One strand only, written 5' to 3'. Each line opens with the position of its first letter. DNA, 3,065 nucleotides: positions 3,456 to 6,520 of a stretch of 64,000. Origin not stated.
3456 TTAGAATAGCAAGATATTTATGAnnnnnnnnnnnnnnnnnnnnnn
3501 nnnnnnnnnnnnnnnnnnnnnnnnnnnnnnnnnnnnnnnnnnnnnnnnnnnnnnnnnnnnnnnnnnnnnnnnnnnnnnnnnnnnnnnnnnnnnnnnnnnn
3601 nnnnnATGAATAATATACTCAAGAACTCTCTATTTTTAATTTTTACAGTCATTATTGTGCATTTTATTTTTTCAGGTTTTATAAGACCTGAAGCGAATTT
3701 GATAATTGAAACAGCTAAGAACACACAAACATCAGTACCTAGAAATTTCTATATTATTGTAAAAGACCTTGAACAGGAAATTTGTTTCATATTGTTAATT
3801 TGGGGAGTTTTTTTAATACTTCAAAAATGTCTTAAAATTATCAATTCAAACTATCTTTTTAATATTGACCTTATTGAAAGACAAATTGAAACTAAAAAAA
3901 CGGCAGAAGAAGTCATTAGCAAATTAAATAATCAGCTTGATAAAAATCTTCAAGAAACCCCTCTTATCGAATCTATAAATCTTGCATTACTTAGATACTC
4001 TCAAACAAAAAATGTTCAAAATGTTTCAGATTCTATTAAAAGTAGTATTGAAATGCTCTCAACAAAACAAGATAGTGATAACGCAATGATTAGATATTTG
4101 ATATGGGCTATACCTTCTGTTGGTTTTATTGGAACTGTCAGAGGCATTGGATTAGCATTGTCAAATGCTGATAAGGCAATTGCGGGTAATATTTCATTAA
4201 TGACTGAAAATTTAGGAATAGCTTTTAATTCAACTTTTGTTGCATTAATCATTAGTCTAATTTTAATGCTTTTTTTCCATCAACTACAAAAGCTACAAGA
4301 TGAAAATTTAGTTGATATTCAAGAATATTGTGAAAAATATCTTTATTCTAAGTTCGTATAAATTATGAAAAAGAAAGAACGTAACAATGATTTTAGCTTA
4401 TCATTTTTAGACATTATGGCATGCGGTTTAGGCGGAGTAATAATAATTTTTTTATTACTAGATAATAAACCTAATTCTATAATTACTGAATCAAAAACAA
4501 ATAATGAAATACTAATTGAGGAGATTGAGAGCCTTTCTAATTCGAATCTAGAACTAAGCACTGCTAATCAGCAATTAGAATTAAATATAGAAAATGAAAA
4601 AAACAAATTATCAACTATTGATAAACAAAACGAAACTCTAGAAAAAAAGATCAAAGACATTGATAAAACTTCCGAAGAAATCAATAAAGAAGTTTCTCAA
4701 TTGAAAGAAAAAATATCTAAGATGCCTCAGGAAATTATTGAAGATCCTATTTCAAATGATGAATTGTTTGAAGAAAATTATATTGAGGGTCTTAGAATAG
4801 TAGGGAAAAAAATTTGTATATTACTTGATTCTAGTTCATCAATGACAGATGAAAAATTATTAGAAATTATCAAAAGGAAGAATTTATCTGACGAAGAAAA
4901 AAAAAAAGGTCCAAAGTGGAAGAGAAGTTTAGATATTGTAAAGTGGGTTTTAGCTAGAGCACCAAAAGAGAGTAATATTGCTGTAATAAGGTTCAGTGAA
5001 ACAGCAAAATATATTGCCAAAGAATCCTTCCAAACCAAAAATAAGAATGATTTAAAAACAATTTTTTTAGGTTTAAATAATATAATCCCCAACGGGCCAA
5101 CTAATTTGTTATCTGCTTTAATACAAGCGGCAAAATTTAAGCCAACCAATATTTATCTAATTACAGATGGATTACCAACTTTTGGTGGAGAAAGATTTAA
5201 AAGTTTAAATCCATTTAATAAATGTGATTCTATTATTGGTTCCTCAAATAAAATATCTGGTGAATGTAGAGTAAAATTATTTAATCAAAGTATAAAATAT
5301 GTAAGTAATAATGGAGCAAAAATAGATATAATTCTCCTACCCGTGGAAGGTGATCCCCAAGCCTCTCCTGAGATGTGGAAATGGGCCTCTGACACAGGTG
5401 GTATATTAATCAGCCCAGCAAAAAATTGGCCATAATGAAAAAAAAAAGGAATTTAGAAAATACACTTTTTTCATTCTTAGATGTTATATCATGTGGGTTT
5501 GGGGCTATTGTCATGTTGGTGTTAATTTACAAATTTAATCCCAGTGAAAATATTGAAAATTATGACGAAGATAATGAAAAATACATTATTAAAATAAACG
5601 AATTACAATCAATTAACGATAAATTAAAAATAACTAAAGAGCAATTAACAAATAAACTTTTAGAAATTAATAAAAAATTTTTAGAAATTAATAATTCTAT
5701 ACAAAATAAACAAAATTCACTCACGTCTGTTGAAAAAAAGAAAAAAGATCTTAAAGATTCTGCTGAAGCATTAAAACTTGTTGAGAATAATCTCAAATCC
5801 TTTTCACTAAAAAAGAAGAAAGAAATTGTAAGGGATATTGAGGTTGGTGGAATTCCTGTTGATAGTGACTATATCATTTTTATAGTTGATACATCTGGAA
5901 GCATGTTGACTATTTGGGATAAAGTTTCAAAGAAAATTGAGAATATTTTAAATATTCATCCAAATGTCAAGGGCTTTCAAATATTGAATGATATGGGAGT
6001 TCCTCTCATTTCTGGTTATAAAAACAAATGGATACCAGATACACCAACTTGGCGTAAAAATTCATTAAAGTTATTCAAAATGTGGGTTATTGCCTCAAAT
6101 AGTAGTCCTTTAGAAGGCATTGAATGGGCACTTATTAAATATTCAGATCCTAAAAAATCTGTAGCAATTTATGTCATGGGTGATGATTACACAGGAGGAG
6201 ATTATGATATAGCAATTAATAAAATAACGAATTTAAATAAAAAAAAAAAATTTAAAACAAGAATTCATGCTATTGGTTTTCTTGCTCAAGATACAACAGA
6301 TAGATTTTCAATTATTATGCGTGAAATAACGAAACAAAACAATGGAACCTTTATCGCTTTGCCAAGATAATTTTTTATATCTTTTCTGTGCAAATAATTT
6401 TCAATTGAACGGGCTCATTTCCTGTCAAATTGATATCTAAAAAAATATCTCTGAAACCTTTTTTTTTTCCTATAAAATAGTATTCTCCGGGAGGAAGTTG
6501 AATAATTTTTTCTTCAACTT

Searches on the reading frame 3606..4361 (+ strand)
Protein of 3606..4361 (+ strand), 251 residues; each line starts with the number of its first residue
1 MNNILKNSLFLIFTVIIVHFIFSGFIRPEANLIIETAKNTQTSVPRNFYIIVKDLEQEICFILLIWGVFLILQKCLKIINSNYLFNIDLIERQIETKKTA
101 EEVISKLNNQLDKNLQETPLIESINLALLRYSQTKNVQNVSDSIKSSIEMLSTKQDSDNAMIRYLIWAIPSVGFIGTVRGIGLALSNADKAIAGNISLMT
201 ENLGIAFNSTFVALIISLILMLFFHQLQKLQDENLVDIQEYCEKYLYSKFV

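Call 3: search_protein_families(library=pfam, proteins=[window:3606-4361:+], max_evalue=0.01)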
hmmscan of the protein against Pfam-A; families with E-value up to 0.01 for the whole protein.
window:3606-4361:+ (251 aa): 1 family
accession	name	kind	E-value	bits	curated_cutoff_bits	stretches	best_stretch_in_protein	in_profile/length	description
PF01618.21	MotA_ExbB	-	1.8e-12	47.6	22.9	1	130-237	17-124/127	MotA/TolQ/ExbB proton channel family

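Call 4: search_protein_families(library=ncbifam, proteins=[window:3606-4361:+], max_evalue=0.01)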
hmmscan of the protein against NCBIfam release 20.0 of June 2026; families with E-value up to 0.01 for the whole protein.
window:3606-4361:+ (251 aa): 1 family
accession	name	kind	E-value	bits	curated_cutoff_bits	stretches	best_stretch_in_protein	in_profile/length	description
TIGR03818.1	MotA1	equivalog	0.0056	15.9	303.8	1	89-217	96-216/282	flagellar motor stator protein MotA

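Call 14: search_protein_families(library=padloc, proteins=[window:3606-4361:+], max_evalue=0.01)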
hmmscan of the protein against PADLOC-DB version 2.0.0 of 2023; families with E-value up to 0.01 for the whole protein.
window:3606-4361:+ (251 aa): 0 families

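Call 26: search_solved_structures(query=window:3606-4361:+, max_evalue=1, show_alignments=2)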
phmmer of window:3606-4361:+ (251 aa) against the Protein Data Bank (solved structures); distinct sequences matched with E-value up to 1: 2.
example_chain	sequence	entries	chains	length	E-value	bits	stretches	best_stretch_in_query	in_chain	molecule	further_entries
7wio_A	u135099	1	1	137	0.88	12.3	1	132-222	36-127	Major ampullate spidroin 1A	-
8qyd_A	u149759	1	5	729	0.91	12.3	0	101-164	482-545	Anti-phage defense ZorAB system ZorA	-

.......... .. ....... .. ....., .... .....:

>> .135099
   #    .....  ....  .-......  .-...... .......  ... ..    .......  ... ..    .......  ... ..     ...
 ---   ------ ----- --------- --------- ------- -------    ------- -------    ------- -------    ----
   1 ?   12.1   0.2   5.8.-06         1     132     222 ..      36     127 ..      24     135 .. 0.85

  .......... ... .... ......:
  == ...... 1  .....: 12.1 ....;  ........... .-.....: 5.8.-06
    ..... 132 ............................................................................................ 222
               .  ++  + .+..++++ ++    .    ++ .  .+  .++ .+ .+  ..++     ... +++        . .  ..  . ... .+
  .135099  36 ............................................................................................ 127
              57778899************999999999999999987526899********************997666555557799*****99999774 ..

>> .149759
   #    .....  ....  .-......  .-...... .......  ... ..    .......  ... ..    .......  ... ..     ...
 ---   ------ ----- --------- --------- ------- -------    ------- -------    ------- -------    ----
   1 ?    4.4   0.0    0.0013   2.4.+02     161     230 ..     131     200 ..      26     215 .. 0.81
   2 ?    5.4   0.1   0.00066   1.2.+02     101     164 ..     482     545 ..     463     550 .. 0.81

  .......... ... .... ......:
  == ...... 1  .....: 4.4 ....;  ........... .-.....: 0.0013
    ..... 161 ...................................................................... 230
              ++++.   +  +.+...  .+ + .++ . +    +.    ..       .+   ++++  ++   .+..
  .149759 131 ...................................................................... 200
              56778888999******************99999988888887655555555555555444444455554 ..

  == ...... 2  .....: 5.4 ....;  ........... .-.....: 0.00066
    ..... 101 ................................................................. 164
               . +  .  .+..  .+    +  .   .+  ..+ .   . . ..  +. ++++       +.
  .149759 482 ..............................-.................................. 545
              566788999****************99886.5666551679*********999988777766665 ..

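Call 52: search_solved_structures(query=A3, max_evalue=1, show_alignments=3)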
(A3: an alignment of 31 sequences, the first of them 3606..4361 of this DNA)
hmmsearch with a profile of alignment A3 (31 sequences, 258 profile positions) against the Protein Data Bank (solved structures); distinct sequences matched with E-value up to 1: 7.
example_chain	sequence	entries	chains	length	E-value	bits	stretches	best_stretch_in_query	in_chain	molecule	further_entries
3mx9_A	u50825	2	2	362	0.014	17.8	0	95-162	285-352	Protein scV3V2(G19S) | scV3V2(G19S)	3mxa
9ww9_F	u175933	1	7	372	0.061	15.6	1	54-147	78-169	Capsid protein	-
9vrb_A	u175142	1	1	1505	0.32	13.3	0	203-244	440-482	ABC transporter C family member 13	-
9vrc_A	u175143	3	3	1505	0.32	13.3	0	203-244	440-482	ABC transporter C family member 13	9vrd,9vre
6ysl_G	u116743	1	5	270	0.36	13.1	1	139-230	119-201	Motility protein A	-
8odt_A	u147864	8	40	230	0.48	12.7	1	141-250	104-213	Tol-Pal system protein TolQ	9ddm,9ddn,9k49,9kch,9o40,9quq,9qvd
9kpz_A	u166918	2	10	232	0.49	12.7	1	141-250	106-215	Tol-Pal system protein TolQ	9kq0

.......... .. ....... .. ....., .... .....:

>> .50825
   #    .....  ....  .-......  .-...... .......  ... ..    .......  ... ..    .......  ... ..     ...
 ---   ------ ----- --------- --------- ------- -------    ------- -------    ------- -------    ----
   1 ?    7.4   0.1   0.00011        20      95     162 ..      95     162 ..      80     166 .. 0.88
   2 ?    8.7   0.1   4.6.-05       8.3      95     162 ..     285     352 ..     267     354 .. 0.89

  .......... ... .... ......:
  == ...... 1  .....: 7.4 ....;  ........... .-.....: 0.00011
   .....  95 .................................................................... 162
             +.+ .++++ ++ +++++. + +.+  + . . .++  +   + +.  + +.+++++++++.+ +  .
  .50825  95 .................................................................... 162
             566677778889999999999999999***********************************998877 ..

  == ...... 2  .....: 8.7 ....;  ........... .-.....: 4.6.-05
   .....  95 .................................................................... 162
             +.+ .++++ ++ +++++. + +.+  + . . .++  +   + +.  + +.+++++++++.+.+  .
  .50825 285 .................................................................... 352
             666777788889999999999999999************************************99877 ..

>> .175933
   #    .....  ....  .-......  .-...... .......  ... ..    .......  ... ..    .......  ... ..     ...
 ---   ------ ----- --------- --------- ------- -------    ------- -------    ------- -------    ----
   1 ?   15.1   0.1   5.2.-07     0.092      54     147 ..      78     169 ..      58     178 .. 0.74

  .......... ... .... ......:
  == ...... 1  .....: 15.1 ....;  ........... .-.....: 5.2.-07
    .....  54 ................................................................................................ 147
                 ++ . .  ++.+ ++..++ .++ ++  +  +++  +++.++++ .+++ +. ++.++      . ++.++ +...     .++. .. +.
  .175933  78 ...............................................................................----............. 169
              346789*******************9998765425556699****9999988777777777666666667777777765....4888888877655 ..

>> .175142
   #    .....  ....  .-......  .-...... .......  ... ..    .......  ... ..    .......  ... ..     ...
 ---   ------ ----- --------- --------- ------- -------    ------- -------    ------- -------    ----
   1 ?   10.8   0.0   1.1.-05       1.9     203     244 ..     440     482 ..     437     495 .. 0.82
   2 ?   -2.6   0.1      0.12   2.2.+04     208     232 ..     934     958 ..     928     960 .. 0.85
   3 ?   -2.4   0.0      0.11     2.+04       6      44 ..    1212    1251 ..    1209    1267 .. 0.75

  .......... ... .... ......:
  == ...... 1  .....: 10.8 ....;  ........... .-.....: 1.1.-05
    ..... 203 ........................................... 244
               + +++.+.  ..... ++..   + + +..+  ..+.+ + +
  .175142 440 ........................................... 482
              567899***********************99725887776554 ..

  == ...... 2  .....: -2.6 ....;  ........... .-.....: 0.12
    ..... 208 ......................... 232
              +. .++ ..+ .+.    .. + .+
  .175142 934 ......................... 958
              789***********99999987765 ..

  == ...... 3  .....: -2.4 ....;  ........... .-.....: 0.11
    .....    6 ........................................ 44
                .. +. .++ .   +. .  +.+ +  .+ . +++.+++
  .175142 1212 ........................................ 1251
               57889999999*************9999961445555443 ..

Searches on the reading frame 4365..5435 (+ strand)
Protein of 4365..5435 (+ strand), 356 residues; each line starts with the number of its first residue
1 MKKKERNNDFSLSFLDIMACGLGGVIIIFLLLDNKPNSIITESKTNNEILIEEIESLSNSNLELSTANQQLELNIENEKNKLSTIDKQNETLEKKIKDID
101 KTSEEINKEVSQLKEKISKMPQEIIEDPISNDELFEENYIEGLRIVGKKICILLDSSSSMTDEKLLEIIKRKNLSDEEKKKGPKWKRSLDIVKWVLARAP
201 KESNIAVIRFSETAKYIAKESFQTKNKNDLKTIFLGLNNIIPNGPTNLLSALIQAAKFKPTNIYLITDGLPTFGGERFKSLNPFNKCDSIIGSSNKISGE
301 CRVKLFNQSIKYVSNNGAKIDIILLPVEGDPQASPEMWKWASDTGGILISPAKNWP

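Call 3: search_protein_families(library=pfam, proteins=[window:4365-5435:+], max_evalue=0.01)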
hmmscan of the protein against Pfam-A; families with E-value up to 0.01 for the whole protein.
window:4365-5435:+ (356 aa): 3 families
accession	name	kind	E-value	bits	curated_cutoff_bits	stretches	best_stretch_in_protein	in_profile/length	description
PF13519.12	VWA_2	-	2.5e-06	28.5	27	1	151-269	2-106/107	von Willebrand factor type A domain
PF13768.12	VWA_3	-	0.0031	18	27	0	200-278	32-115/155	von Willebrand factor type A domain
PF00261.25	Tropomyosin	-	0.0043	17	38.6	1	49-124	157-232/242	Tropomyosin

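Call 4: search_protein_families(library=ncbifam, proteins=[window:4365-5435:+], max_evalue=0.01)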
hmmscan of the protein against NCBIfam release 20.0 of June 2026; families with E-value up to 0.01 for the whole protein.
window:4365-5435:+ (356 aa): 4 families
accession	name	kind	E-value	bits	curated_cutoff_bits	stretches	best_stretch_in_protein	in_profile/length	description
TIGR02169.1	SMC_prok_A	equivalog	0.0015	16.3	729.4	1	42-124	824-906/1165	chromosome segregation protein SMC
TIGR02168.1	SMC_prok_B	equivalog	0.0074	14.1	567.35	1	45-124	225-304/1181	chromosome segregation protein SMC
TIGR04211.1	SH3_and_anchor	equivalog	0.0084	15.7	65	0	50-134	71-158/198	TIGR04211 family SH3 domain-containing protein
NF045487.1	ASRP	equivalog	0.0084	14.8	300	0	52-124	191-265/593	archaea-specific SMC-related protein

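Call 14: search_protein_families(library=padloc, proteins=[window:4365-5435:+], max_evalue=0.01)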
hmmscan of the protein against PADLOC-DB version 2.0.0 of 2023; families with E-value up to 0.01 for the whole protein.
window:4365-5435:+ (356 aa): 2 families
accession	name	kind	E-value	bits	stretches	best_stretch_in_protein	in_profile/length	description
PDLC01608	Cas1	-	0.0019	15.7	1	22-112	52-140/276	"CAS-I,CAS-II,CAS-III,CAS-IV,CAS-V,CAS-VI; acquisition_1"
PDLC00580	JetC3|JetC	-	0.0033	13.7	1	41-122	322-403/1068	DUF3584 domain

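Call 27: search_solved_structures(query=window:4365-5435:+, max_evalue=1, show_alignments=2)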
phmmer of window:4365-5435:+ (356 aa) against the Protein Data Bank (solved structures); distinct sequences matched with E-value up to 1: 3.
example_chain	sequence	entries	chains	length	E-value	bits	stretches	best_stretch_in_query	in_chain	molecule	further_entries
6x02_C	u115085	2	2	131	0.097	15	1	206-259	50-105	VHH-SAN8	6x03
8avn_A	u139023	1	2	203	0.68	12.2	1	73-118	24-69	Superoxide dismutase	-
8avk_A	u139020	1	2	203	0.69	12.2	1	73-118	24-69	Superoxide dismutase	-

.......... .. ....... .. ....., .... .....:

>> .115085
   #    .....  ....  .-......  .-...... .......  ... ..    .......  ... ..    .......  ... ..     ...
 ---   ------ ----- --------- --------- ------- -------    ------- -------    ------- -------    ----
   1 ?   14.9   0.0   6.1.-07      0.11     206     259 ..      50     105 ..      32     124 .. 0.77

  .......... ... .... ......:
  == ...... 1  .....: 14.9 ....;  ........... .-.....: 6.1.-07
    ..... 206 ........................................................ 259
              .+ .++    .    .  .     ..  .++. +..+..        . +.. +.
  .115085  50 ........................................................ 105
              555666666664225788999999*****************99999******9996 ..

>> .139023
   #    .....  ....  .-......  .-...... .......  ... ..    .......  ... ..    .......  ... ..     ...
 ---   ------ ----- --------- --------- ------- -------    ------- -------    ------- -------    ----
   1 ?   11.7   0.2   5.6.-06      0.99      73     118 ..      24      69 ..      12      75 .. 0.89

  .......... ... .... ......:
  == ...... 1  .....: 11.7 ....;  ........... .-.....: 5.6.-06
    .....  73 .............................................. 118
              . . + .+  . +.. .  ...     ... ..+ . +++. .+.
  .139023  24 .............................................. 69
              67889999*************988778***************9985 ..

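Call 53: search_solved_structures(query=A4, max_evalue=1, show_alignments=3)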
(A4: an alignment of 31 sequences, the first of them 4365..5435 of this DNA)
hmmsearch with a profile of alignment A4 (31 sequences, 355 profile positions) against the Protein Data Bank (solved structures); distinct sequences matched with E-value up to 1: 141 (the best 60 are shown).
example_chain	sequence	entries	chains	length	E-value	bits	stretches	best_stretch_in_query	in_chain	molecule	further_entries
8qox_B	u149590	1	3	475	0.00018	23.9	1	38-121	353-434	Conserved membrane protein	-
8s05_A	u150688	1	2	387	0.00041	22.7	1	182-279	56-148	Conserved protein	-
6pfp_A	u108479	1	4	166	0.0026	20.1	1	42-121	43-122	Myosin-7 fused to GP7 and EB1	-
8tzk_E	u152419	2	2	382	0.01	18.1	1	27-121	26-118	Peptidase M23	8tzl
5h07_D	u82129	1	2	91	0.013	17.8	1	42-120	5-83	TNFAIP3-interacting protein 2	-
2yo3_A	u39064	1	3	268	0.018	17.3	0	61-121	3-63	GENERAL CONTROL PROTEIN GCN4, PUTATIVE INNER MEMBRANE PROTEIN, GENERAL CONTROL PROTEIN GCN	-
5xg2_A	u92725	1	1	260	0.02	17.1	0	42-107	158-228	Chromosome partition protein Smc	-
5aps_A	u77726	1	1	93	0.022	17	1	56-120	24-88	GENERAL CONTROL PROTEIN GCN4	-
8qae_A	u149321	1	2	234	0.032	16.5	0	42-114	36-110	sc-apCC-6-SLLA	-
8i3e_A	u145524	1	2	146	0.037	16.3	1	40-121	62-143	ELKS/Rab6-interacting/CAST family member 1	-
4lin_A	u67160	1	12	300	0.037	16.3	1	40-125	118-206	Tail needle protein gp26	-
3tnu_B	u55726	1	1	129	0.041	16.1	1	41-131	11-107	Keratin, type II cytoskeletal 5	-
9rld_L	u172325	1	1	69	0.049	15.9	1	42-93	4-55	Major outer membrane lipoprotein Lpp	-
7jg5_b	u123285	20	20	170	0.049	15.9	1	22-121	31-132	ATP synthase subunit b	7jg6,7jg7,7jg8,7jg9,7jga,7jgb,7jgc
8oyv_A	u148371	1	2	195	0.052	15.8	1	42-117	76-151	De novo designed soluble Claudin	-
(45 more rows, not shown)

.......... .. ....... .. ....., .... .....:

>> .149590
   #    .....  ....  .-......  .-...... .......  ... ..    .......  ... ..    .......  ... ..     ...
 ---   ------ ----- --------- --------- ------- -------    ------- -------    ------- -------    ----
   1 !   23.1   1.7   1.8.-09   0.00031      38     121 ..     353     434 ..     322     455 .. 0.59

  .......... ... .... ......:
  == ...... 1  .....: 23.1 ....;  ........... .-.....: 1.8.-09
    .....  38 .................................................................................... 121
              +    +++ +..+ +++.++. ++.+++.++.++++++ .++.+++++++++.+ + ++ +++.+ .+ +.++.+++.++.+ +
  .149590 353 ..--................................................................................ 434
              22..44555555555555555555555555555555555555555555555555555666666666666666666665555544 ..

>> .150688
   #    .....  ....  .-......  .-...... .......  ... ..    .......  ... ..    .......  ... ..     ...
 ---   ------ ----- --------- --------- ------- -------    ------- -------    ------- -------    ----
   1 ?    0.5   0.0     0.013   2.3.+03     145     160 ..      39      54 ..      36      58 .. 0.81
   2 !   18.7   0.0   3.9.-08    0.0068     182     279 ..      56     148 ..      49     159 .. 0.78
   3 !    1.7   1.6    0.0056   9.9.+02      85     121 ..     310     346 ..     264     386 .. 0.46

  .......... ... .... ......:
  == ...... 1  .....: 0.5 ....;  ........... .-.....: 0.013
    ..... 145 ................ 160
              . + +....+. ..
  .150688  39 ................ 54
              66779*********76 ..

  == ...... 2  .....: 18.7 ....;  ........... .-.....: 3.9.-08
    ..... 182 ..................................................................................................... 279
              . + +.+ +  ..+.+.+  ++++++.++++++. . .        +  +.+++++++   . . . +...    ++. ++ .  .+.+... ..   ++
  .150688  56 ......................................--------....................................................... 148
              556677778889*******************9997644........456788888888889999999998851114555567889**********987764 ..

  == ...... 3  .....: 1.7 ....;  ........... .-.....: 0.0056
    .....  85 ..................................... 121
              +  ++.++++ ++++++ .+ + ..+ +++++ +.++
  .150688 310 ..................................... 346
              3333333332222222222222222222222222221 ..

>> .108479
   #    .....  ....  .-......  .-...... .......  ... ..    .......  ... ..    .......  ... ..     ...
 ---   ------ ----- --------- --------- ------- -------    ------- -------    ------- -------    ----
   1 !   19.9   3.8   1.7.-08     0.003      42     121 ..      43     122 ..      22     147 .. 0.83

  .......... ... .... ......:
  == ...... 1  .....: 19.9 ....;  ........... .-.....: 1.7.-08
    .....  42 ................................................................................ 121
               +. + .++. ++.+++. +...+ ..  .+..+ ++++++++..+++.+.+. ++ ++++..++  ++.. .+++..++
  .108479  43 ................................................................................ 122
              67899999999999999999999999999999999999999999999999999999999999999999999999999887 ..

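Call 67: find_homologous_proteins(query=A4, max_evalue=0.00001)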
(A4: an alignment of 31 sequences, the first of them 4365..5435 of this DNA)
Query A4 (31 sequences) (356 aa, profile of the alignment): 4440 proteins with E <= 0.00001 among 8000 candidates; the best 120 are listed.
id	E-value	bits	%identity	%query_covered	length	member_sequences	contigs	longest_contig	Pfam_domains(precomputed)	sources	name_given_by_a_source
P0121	1.2e-137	477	41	100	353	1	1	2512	PF13519.13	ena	-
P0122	2.0e-136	473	41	100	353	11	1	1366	PF13519.13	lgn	-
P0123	7.6e-136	471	42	100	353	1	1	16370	PF13519.13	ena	-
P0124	1.4e-135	470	41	100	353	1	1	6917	PF13519.13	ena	-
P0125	1.4e-135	470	41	100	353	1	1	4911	PF13519.13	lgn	-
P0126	1.7e-135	470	41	100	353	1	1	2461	PF13519.13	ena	-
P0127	1.8e-135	470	42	100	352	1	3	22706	PF13519.13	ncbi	-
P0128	2.4e-135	469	42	100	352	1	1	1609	PF25481.2,PF00092.35,PF13519.13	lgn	-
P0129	3.1e-135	469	41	100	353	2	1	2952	PF13519.13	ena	-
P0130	3.3e-135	469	43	100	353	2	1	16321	-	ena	-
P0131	3.7e-135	469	40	100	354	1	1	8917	PF13519.13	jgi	jgi:hypothetical protein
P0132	4.0e-135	469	41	100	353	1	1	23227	PF13519.13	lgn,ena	-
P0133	4.4e-135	468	42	100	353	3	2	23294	PF13519.13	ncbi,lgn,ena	-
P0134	4.5e-135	468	41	100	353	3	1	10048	PF25481.2,PF28420.1,PF13519.13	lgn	-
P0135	5.2e-135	468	40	100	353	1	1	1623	PF13519.13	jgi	jgi:outer membrane murein-binding lipoprotein Lpp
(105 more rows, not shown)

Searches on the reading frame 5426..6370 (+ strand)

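Call 3: search_protein_families(library=pfam, proteins=[window:5426-6370:+], max_evalue=0.01)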
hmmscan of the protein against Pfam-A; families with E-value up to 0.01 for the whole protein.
window:5426-6370:+ (314 aa): 1 family
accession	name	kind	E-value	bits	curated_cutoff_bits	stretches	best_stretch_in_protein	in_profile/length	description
PF10828.13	DUF2570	-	0.0003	21.2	26.6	1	21-106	3-88/108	Protein of unknown function (DUF2570)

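Call 4: search_protein_families(library=ncbifam, proteins=[window:5426-6370:+], max_evalue=0.01)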
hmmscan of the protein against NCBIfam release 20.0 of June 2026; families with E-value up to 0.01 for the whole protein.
window:5426-6370:+ (314 aa): 1 family
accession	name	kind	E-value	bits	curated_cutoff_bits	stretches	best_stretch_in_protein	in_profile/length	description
NF050013.1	HpsJ_like_A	equivalog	0.0041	16.8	140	1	6-117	64-181/217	HpsJ-like protein, cyanoexosortase A-associated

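Call 14: search_protein_families(library=padloc, proteins=[window:5426-6370:+], max_evalue=0.01)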
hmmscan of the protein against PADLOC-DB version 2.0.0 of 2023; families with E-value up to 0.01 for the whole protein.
window:5426-6370:+ (314 aa): 0 families
